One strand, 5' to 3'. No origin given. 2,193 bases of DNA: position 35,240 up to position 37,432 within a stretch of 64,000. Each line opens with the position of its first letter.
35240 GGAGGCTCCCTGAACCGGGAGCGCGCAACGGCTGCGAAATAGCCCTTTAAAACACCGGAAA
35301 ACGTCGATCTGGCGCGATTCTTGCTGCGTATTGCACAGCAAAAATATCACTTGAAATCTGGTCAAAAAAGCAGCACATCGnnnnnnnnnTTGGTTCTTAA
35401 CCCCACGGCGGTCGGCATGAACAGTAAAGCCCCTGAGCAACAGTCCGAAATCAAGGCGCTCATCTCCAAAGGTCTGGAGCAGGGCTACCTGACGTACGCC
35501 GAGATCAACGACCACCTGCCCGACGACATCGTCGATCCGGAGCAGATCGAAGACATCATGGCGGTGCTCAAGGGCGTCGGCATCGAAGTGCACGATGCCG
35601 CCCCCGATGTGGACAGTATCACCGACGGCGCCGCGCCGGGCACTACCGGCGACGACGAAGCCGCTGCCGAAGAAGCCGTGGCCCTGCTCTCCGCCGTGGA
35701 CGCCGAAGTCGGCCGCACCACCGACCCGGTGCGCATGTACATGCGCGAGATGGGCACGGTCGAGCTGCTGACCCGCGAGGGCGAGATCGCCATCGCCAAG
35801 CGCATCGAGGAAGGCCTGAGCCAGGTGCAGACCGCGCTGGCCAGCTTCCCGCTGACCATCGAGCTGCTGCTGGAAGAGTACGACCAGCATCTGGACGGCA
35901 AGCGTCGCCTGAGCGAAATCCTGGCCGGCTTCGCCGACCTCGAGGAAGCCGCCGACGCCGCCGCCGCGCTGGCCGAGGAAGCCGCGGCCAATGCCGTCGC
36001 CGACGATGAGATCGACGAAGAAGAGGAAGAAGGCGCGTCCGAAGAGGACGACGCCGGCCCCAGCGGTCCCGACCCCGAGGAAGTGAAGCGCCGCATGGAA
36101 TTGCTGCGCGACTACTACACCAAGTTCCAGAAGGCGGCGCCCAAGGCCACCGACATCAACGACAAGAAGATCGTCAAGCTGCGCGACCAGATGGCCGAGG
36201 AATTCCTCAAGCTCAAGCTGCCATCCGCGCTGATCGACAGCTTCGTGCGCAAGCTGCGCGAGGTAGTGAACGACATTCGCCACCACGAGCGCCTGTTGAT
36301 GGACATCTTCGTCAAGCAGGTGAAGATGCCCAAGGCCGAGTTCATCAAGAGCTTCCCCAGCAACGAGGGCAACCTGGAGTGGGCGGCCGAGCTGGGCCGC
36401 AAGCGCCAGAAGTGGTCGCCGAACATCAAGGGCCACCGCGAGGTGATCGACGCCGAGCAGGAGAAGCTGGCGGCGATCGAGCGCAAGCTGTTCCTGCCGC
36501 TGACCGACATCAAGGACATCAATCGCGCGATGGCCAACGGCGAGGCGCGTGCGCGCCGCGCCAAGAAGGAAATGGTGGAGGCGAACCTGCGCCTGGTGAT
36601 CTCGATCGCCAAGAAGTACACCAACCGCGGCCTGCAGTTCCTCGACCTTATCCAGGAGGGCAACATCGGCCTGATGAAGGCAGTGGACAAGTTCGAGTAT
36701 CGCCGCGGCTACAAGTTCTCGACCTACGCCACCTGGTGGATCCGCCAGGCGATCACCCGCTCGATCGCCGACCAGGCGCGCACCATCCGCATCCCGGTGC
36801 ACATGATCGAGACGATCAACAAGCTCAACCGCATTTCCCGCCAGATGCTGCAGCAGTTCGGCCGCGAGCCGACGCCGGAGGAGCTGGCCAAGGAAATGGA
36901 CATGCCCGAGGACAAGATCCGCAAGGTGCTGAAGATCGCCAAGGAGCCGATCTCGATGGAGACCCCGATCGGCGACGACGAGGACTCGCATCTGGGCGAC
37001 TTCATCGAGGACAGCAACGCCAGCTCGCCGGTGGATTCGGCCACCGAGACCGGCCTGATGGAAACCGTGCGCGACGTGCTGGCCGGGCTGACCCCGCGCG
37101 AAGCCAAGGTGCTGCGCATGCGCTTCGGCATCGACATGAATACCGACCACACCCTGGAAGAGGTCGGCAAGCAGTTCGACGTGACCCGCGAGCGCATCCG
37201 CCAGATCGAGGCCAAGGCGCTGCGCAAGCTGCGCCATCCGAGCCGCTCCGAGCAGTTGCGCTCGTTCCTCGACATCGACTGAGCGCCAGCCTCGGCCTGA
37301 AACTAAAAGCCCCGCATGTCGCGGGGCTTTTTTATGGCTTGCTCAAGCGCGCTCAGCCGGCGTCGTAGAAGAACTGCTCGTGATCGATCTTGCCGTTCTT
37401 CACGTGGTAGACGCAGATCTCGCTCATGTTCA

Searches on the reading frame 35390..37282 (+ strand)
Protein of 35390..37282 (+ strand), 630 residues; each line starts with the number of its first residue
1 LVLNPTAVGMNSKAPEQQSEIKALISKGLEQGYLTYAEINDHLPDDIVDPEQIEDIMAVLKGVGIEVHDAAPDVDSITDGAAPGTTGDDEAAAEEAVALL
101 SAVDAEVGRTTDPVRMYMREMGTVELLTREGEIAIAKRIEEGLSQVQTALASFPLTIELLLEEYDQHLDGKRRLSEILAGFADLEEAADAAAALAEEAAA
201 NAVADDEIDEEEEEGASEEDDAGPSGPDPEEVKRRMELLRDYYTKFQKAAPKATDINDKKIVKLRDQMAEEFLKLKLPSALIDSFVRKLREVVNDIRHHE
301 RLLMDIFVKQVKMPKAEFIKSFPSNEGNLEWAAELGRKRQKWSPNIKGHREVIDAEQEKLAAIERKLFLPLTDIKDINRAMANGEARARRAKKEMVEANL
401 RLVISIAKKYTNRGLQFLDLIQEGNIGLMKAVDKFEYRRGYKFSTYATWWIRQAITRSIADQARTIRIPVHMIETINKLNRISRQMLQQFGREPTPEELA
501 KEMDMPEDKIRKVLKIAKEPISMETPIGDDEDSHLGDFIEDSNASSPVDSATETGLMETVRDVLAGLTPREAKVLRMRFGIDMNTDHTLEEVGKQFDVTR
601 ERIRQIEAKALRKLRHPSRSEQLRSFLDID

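Call 15: search_protein_families(library=pfam, proteins=[window:35390-37282:+])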
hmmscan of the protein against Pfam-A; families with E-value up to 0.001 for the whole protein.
window:35390-37282:+ (630 aa): 6 families
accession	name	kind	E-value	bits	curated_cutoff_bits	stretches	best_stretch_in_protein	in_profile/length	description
PF04546.19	Sigma70_ner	-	7.2e-55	186.6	29.7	1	153-364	1-210/210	Sigma-70, non-essential region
PF04539.22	Sigma70_r3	-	1.5e-31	108.8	25.3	1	474-550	1-77/78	Sigma-70 region 3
PF03979.19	Sigma70_r1_1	-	1.3e-26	92.8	22.5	1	16-95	2-81/81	Sigma-70 factor, region 1.1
PF04542.20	Sigma70_r2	-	6.8e-24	83.9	24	1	395-465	1-71/71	Sigma-70 region 2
PF04545.22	Sigma70_r4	-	4.5e-22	77.7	24.1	1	563-616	1-50/50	Sigma-70, region 4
PF00140.25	Sigma70_r1_2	-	4.8e-13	49.3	22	1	112-143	1-32/34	Sigma-70 factor, region 1.2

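Call 16: find_homologous_proteins(query=window:35390-37282:+, max_evalue=1e-100)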
Query window:35390-37282:+ (630 aa): 8000 proteins with E <= 1e-100 among 8000 candidates; the best 120 are listed.
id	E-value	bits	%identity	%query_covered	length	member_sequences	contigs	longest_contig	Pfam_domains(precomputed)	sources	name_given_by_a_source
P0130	0.0e+0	1267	94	99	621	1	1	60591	PF04546.20,PF04545.23,PF00140.26,PF03979.20,PF04542.21,PF04539.23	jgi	-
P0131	0.0e+0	1267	94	99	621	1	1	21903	PF04546.20,PF04545.23,PF00140.26,PF03979.20,PF04542.21,PF04539.23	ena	-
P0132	0.0e+0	1266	94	99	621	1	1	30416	PF04546.20,PF04545.23,PF00140.26,PF03979.20,PF04542.21,PF04539.23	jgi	-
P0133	0.0e+0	1262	94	99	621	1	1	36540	PF04546.20,PF04545.23,PF00140.26,PF03979.20,PF04542.21,PF04539.23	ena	-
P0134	0.0e+0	1260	93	99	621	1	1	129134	PF04546.20,PF04545.23,PF00140.26,PF03979.20,PF04542.21,PF04539.23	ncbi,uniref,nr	ncbi:RNA polymerase subunit sigma-70 [Frateuria sp. Soil773]|uniref:RNA polymerase sigma factor RpoD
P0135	0.0e+0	1253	94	99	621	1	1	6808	PF04546.20,PF04545.23,PF00140.26,PF03979.20,PF04542.21,PF04539.23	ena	-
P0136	0.0e+0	1245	92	99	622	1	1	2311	PF04546.20,PF04545.23,PF00140.26,PF03979.20,PF04542.21,PF04539.23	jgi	jgi:RNA polymerase primary sigma factor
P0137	0.0e+0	1241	92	99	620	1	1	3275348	PF04546.20,PF04545.23,PF00140.26,PF03979.20,PF04542.21,PF04539.23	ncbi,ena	-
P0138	0.0e+0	1241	91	99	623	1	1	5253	PF04546.20,PF04545.23,PF00140.26,PF03979.20,PF04542.21,PF04539.23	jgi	jgi:RNA polymerase primary sigma factor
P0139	0.0e+0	1237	92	99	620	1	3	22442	PF04546.20,PF04545.23,PF00140.26,PF03979.20,PF04542.21,PF04539.23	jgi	jgi:RNA polymerase primary sigma factor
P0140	0.0e+0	1237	92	99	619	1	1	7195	PF04546.20,PF04545.23,PF00140.26,PF03979.20,PF04542.21,PF04539.23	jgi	jgi:RNA polymerase primary sigma factor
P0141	0.0e+0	1236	91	99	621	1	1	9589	PF04546.20,PF04545.23,PF00140.26,PF03979.20,PF04542.21,PF04539.23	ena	-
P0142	0.0e+0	1236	92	99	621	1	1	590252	PF04546.20,PF04545.23,PF00140.26,PF03979.20,PF04542.21,PF04539.23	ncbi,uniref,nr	ncbi:MAG TPA: RNA polymerase sigma factor RpoD [Frateuria sp.]|uniref:RNA polymerase sigma factor Rp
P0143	0.0e+0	1236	92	99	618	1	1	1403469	PF04546.20,PF04545.23,PF00140.26,PF03979.20,PF04542.21,PF04539.23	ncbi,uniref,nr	ncbi:RNA polymerase sigma factor RpoD [Dyella sp. RRB7]|uniref:RNA polymerase sigma factor RpoD n=1 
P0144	0.0e+0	1235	92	99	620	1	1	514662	PF04546.20,PF04545.23,PF00140.26,PF03979.20,PF04542.21,PF04539.23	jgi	jgi:RNA polymerase primary sigma factor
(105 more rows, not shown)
